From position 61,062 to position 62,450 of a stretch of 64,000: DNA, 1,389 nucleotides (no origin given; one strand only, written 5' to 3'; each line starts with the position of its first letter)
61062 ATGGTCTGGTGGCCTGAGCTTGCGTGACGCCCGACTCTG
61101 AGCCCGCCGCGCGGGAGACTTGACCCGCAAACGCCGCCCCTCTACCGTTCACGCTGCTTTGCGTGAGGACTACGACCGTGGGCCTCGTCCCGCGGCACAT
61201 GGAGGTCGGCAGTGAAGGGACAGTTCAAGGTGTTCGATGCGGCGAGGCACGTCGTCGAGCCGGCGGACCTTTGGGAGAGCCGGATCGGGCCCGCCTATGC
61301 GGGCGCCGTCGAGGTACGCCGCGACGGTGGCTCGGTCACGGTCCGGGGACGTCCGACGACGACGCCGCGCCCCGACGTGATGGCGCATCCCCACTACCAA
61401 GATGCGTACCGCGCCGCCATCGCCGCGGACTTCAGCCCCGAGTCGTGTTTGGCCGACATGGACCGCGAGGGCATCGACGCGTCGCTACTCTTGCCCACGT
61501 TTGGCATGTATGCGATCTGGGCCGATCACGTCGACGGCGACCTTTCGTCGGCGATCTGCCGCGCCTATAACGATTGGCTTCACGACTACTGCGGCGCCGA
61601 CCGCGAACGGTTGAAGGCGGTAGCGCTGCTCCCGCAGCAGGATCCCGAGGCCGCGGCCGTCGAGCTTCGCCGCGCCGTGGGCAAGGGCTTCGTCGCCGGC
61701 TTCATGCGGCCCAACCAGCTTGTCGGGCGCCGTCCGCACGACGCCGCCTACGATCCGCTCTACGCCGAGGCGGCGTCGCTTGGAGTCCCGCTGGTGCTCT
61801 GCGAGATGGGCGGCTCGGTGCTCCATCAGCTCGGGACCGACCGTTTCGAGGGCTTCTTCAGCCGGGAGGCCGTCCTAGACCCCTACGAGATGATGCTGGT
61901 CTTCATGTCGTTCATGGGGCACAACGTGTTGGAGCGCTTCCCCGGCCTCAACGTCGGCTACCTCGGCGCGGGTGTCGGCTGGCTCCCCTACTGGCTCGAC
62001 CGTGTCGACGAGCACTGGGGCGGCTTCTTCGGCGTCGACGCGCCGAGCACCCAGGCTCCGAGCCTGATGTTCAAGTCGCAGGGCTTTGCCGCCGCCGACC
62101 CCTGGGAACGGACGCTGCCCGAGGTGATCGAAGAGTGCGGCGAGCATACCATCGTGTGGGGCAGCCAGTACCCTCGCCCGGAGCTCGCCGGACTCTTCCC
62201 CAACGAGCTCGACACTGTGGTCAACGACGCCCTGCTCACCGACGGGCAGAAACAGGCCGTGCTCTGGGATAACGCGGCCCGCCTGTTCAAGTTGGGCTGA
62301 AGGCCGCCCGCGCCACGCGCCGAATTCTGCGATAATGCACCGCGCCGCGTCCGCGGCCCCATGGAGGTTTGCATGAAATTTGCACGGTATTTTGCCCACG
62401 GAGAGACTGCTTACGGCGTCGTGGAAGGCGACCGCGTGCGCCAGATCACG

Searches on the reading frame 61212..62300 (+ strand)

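Call 78: search_protein_families(library=pfam, proteins=[window:61212-62300:+], max_evalue=0.001)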
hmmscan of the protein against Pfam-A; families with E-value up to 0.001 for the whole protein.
window:61212-62300:+ (362 aa): 1 family
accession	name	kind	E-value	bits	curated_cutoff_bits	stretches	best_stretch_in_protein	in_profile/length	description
PF04909.20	Amidohydro_2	-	2.7e-29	103.3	26.4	1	71-361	16-289/289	Amidohydrolase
